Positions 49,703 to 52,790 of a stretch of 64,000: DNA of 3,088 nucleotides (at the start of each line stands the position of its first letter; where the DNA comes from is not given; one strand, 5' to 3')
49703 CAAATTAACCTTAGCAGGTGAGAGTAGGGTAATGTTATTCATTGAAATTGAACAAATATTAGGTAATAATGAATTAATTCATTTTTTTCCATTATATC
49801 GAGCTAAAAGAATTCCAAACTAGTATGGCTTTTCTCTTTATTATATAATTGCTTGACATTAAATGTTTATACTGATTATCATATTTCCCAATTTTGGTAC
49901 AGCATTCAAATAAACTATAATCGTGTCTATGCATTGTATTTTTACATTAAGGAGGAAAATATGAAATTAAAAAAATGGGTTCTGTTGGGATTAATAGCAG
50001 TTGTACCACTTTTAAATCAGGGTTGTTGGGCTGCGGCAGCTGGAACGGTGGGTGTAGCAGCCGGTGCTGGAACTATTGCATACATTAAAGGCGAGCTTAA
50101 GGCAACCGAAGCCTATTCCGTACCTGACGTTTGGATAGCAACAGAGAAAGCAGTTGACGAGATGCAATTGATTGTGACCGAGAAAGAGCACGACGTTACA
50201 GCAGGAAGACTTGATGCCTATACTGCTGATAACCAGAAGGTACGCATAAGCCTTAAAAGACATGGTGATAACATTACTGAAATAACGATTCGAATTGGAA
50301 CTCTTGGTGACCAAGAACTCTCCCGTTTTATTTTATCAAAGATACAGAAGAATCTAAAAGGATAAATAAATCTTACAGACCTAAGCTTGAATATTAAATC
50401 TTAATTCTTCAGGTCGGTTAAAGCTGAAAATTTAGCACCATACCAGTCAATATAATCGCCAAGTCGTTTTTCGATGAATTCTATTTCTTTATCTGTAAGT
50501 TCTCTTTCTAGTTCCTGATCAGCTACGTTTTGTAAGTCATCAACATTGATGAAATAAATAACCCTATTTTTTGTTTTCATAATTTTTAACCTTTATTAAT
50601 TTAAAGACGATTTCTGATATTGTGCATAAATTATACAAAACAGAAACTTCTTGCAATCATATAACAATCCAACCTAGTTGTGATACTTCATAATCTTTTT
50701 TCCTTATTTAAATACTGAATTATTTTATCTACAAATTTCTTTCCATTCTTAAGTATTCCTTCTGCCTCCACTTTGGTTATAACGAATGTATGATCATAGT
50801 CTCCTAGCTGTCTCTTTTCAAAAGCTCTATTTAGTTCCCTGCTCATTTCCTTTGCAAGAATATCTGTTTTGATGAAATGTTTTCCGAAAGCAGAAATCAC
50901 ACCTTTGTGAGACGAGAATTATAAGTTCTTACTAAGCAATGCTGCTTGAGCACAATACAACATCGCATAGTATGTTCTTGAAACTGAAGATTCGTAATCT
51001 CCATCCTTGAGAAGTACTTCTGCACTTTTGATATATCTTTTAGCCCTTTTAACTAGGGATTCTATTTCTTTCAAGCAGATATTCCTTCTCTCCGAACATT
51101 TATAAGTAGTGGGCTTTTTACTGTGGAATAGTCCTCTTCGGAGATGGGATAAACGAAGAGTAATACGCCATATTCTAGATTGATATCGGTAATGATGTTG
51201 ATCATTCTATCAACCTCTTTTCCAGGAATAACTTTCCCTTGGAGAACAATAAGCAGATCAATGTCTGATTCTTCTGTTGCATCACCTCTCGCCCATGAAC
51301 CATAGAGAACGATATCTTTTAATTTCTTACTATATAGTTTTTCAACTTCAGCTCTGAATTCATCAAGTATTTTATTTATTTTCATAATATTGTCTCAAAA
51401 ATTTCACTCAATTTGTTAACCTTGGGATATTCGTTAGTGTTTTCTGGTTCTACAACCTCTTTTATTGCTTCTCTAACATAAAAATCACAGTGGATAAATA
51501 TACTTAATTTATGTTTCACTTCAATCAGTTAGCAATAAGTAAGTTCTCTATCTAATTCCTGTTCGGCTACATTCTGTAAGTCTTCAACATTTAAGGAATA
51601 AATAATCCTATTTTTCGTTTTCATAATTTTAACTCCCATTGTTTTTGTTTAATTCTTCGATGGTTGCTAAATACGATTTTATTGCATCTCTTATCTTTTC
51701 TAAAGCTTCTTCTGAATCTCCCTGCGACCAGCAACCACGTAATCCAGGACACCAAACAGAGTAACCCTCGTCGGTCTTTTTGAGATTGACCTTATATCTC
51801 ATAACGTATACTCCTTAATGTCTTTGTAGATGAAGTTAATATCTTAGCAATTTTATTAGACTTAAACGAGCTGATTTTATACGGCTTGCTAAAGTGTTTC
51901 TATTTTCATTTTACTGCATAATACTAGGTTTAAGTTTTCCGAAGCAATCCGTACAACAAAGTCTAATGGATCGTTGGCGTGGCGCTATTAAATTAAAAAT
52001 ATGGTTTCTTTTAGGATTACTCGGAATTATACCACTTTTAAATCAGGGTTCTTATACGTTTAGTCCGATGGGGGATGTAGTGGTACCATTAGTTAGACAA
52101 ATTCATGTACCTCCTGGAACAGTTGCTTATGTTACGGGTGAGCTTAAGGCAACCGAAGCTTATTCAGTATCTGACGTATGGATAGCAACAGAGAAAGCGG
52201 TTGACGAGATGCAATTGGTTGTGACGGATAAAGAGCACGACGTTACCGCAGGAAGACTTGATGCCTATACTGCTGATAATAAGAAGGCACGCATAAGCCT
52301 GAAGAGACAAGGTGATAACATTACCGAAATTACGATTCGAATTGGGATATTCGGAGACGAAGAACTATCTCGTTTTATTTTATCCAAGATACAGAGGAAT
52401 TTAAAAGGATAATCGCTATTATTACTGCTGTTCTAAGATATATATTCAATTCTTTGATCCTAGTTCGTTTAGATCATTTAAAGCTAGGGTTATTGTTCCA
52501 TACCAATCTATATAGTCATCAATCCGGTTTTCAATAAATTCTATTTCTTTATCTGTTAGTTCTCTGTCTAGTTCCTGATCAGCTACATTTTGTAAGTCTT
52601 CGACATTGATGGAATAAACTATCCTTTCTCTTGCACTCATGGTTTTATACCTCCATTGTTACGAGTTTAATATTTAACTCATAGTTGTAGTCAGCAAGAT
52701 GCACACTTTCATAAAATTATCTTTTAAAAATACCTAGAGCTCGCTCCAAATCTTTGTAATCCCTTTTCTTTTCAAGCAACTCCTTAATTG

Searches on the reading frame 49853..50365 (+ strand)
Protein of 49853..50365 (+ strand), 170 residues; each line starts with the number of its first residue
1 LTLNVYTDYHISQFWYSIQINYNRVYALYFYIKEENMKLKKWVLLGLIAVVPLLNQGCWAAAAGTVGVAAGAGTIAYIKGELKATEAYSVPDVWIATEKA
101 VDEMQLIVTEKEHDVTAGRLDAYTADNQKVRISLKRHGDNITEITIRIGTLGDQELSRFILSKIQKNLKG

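Call 6: search_protein_families(library=pfam, proteins=[window:49853-50365:+], max_evalue=1)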
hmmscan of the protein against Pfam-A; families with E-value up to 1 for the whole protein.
window:49853-50365:+ (170 aa): 2 families
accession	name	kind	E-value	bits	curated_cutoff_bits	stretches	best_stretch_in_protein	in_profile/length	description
PF12092.13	DUF3568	-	8.5e-30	103.8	23.2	1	43-167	3-124/124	Protein of unknown function (DUF3568)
PF01671.21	ASFV_360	-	0.29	11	22.5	1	11-45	84-117/215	African swine fever virus multigene family 360 protein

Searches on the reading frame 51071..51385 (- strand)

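Call 6: search_protein_families(library=pfam, proteins=[window:51071-51385:-], max_evalue=1)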
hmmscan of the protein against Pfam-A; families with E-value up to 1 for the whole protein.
window:51071-51385:- (104 aa): 3 families
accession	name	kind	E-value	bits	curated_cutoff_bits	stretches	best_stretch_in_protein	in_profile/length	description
PF01909.29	NTP_transf_2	-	3.8e-11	43.6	21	1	7-52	1-44/93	Nucleotidyltransferase domain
PF18765.7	Polbeta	-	7e-09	36.2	26.9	1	20-69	11-56/93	Polymerase beta, Nucleotidyltransferase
PF22600.2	MTPAP-like_central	-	0.0019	18.7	27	1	10-56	25-74/139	Poly(A) RNA polymerase, mitochondrial-like, central palm domain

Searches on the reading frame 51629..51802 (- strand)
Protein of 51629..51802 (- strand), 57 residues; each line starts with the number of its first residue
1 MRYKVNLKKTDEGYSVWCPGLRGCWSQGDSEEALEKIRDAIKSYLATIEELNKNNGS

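Call 6: search_protein_families(library=pfam, proteins=[window:51629-51802:-], max_evalue=1)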
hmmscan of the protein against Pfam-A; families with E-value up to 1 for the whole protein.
window:51629-51802:- (57 aa): 4 families
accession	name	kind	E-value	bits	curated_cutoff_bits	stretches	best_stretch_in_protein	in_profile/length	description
PF15919.11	HicB_lk_antitox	-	1.4e-06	28.9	27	1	6-52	4-52/123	HicB_like antitoxin of bacterial toxin-antitoxin system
PF21748.3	UPF0150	-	0.026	14.9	27.3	1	9-45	16-53/64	UPF0150-like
PF05130.17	FlgN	-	0.095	13.6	30.5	1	21-56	78-112/147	FlgN protein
PF02259.29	FAT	-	0.12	12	24.2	1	21-54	192-225/343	FAT domain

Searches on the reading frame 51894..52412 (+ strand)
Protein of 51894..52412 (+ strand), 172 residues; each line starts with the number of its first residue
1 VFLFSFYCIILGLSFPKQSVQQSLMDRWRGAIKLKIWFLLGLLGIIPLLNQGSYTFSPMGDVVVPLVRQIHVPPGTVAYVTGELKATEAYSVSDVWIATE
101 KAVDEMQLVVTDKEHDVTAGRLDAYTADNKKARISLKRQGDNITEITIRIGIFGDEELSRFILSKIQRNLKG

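Call 4: search_protein_families(library=padloc, proteins=[window:51894-52412:+], max_evalue=1)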
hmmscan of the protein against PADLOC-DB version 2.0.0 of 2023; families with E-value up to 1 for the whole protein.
window:51894-52412:+ (172 aa): 0 families

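Call 5: search_protein_families(library=ncbifam, proteins=[window:51894-52412:+], max_evalue=1)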
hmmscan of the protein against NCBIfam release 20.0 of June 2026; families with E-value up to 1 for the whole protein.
window:51894-52412:+ (172 aa): 1 family
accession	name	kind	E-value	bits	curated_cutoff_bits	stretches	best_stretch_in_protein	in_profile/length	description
NF009830.0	PRK13304.1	equivalog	0.06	12.8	267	1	68-117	114-162/265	aspartate dehydrogenase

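Call 6: search_protein_families(library=pfam, proteins=[window:51894-52412:+], max_evalue=1)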
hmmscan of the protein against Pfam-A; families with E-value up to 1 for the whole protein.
window:51894-52412:+ (172 aa): 2 families
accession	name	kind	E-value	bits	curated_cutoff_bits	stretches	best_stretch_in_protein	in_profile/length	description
PF12092.13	DUF3568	-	6.6e-25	88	23.2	1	66-169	21-124/124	Protein of unknown function (DUF3568)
PF00692.24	dUTPase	-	0.13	12.4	22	1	53-86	23-56/129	dUTPase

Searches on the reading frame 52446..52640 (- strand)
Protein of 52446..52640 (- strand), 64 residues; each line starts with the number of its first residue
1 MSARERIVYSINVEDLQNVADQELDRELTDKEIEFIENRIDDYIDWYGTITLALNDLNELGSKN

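Call 4: search_protein_families(library=padloc, proteins=[window:52446-52640:-], max_evalue=1)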
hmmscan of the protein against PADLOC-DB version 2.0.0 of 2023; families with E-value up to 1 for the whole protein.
window:52446-52640:- (64 aa): 0 families

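Call 5: search_protein_families(library=ncbifam, proteins=[window:52446-52640:-], max_evalue=1)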
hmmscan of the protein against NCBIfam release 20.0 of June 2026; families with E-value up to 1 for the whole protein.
window:52446-52640:- (64 aa): 0 families

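Call 6: search_protein_families(library=pfam, proteins=[window:52446-52640:-], max_evalue=1)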
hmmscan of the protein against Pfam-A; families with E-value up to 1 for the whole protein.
window:52446-52640:- (64 aa): 1 family
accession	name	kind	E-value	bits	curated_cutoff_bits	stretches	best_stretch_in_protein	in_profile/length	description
PF13333.12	rve_2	-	0.077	13.6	22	1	22-47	9-34/56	Integrase core domain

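Call 79: find_homologous_proteins(query=window:52446-52640:-, max_evalue=0.001)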
Query window:52446-52640:- (64 aa): 56 proteins with E <= 0.001 among 57 candidates.
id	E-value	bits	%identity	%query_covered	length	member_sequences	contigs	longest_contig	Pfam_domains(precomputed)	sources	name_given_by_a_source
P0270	2.3e-33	130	100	100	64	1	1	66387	-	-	-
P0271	3.1e-24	101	78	100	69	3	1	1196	-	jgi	-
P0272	7.9e-23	97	79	89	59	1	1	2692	-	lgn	-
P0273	1.6e-22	96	77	89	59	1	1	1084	-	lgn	-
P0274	2.0e-22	96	77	89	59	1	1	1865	-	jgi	jgi:hypothetical protein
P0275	2.8e-22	95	79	89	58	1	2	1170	-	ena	-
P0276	3.8e-22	95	75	89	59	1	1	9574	-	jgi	jgi:hypothetical protein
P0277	7.3e-22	94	78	86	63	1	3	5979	-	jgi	jgi:hypothetical protein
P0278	8.6e-22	94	77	89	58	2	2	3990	-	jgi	jgi:hypothetical protein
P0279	9.1e-22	94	77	89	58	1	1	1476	-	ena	-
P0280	2.1e-21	92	71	92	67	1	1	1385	-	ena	-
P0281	2.5e-21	92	70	98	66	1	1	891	-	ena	-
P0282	2.6e-21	92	78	86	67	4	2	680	-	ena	-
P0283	2.8e-21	92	75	89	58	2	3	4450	-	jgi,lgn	jgi:hypothetical protein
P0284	1.1e-20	90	75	89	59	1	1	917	-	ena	-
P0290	3.8e-20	88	72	91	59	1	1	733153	-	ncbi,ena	-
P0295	7.6e-20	88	71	92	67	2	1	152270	-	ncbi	-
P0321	6.2e-11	60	58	83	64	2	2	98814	-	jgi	jgi:hypothetical protein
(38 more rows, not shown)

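Call 80: find_encoding_contigs(protein=P0290, flank=3500, max_places=1)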
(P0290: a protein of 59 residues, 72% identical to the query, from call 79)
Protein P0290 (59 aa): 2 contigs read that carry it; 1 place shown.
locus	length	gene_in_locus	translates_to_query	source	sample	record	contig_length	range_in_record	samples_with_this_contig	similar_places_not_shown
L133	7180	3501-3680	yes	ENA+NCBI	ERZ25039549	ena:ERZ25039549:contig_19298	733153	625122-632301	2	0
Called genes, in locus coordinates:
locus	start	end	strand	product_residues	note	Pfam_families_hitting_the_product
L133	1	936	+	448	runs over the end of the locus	PF01565:FAD_binding_4, PF02913:FAD-oxidase_C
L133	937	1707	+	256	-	PF13030:DUF3891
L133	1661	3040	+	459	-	PF13187:Fer4_9 (faint), PF00037:Fer4 (faint), PF12838:Fer4_7, PF13183:Fer4_8, PF13237:Fer4_10 (faint), PF13534:Fer4_17, PF02754:CCG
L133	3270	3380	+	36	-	-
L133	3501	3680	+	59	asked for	-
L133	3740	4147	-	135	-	PF12092:DUF3568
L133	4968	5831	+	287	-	PF00288:GHMP_kinases_N, PF08544:GHMP_kinases_C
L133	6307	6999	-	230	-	-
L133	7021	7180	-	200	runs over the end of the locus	PF12441:CopG_antitoxin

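Call 81: find_encoding_contigs(protein=P0295, flank=3500, max_places=1)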
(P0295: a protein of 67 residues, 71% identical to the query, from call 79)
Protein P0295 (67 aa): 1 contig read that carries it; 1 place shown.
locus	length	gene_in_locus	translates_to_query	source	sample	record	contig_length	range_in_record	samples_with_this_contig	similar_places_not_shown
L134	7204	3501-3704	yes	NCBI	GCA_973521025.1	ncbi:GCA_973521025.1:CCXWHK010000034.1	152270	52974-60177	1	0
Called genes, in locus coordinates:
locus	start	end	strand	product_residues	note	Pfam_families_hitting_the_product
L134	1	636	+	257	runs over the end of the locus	PF13030:DUF3891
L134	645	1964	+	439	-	PF13187:Fer4_9 (faint), PF00037:Fer4 (faint), PF12797:Fer4_2 (faint), PF12800:Fer4_4 (faint), PF12838:Fer4_7, PF13183:Fer4_8, PF13534:Fer4_17, PF02754:CCG, +3 more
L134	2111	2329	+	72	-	-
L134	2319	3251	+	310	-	PF27126:NmeDI_C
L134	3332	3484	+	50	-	PF09520:HinfI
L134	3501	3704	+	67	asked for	-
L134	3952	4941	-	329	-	-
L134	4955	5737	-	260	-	PF04773:FecR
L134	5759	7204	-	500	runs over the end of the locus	PF12895:ANAPC3 (weak), PF13432:TPR_16 (weak), PF25062:ARM_TT21_N (weak), PF13414:TPR_11 (weak), PF13432:TPR_16, PF00515:TPR_1, PF07719:TPR_2, PF13181:TPR_8 (weak), +11 more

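Call 82: find_encoding_contigs(protein=P0321, flank=3500, max_places=1)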
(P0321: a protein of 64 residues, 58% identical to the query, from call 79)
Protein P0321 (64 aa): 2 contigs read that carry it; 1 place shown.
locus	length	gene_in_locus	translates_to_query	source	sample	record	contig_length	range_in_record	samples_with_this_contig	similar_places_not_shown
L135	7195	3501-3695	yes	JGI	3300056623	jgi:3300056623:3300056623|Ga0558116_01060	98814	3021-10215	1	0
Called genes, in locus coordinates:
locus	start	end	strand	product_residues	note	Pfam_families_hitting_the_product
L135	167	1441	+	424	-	PF11791:Aconitase_B_N, PF06434:Aconitase_2_N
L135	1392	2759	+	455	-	PF00330:Aconitase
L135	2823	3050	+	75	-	PF13711:DUF4160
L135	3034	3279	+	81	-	PF10387:DUF2442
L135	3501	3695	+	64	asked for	-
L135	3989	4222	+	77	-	-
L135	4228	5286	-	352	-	PF13592:HTH_33, PF13358:DDE_3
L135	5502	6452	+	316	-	-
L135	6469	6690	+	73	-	-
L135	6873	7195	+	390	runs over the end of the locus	PF01609:DDE_Tnp_1, PF02281:Dimer_Tnp_Tn5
